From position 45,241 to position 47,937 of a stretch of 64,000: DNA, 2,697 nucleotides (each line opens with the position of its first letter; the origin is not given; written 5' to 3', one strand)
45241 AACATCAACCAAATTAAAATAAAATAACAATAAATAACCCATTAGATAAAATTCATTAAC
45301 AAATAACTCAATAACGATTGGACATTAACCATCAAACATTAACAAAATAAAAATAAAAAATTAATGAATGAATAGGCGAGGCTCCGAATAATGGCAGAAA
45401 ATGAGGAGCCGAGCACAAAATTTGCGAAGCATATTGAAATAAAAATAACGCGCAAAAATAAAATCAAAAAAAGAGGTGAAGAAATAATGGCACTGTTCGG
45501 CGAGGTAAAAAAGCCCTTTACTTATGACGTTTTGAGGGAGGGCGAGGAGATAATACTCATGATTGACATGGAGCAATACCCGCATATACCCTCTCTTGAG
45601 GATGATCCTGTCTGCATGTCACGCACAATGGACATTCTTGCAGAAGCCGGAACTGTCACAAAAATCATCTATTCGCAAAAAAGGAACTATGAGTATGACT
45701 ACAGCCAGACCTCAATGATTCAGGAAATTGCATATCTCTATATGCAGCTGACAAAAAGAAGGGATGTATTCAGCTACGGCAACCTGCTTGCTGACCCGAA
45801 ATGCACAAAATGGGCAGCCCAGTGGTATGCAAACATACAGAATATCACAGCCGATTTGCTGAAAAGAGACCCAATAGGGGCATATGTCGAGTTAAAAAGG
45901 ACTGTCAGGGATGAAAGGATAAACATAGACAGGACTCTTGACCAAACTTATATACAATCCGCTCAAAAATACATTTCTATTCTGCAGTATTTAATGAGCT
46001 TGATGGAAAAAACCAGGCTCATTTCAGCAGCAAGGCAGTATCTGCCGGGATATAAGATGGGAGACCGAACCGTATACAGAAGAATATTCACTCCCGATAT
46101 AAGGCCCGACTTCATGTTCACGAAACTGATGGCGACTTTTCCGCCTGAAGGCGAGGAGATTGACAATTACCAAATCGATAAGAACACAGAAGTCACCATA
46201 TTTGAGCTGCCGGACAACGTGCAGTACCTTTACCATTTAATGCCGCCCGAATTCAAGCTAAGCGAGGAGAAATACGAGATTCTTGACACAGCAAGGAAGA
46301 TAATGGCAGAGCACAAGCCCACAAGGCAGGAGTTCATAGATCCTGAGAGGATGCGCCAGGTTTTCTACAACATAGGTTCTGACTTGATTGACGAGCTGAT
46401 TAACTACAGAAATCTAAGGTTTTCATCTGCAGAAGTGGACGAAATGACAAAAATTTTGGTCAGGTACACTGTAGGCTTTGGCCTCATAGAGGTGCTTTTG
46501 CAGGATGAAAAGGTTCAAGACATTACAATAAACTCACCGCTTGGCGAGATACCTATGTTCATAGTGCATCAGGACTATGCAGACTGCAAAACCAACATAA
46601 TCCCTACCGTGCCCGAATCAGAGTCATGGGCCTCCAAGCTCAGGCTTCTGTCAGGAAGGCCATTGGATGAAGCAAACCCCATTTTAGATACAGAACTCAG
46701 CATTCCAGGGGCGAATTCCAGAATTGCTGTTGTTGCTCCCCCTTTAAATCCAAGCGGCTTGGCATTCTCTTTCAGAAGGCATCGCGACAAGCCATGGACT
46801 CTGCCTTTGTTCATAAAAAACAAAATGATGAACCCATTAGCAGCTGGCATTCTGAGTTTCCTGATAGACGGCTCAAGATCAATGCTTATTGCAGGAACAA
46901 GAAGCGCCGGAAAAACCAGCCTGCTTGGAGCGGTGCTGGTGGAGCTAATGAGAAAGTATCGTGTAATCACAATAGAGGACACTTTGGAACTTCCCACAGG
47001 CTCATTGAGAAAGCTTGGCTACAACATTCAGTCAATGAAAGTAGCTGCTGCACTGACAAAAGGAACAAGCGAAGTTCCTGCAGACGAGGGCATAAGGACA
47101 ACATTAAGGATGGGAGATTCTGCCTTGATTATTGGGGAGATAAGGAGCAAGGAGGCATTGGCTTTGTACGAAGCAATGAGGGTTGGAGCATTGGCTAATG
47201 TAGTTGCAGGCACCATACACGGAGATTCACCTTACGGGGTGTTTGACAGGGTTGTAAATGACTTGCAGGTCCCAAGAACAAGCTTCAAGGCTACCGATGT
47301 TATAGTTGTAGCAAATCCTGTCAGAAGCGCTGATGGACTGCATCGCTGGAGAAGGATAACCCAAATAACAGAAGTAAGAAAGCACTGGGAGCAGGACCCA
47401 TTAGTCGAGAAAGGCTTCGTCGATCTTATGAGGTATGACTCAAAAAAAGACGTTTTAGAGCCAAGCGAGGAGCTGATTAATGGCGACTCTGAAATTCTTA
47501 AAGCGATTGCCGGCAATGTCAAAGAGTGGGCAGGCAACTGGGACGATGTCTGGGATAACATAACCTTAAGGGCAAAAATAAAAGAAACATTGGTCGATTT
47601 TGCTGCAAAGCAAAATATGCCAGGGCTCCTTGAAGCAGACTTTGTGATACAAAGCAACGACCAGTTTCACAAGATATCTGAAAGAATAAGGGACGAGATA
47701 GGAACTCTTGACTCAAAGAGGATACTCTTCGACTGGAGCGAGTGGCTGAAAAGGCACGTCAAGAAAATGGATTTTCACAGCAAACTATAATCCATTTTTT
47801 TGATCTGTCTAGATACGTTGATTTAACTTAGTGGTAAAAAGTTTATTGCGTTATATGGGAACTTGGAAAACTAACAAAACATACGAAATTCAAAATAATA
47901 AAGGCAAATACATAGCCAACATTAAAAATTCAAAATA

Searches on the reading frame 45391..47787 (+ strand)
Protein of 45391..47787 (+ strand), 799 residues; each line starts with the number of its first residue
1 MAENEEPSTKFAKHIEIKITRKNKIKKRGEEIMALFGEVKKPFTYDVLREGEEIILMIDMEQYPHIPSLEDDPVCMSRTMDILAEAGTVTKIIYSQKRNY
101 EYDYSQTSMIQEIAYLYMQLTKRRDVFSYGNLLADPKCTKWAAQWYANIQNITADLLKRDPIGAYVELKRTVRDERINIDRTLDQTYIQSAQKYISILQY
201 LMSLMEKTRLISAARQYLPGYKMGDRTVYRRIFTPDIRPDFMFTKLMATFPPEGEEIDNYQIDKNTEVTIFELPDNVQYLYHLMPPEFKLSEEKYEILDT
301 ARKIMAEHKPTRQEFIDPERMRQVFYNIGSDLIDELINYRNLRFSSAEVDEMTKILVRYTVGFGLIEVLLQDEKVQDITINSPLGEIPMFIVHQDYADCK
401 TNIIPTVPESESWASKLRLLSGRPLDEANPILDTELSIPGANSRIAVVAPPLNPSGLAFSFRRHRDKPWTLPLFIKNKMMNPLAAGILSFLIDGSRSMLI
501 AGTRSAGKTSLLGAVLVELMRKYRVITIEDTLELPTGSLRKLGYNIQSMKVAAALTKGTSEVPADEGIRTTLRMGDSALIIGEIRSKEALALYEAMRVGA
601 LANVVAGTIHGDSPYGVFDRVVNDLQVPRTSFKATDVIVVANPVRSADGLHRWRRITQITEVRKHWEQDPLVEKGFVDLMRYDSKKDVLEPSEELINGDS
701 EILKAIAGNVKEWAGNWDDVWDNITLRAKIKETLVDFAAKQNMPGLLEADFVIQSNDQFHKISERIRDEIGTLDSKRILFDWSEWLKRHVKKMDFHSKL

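Call 90: search_protein_families(library=pfam, proteins=[window:45391-47787:+], max_evalue=0.001)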
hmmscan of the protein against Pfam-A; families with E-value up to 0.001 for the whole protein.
window:45391-47787:+ (799 aa): 1 family
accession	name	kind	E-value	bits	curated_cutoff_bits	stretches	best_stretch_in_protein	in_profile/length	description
PF00437.27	T2SSE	-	6e-14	51.9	24.9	1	442-635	91-268/370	Type II/IV secretion system protein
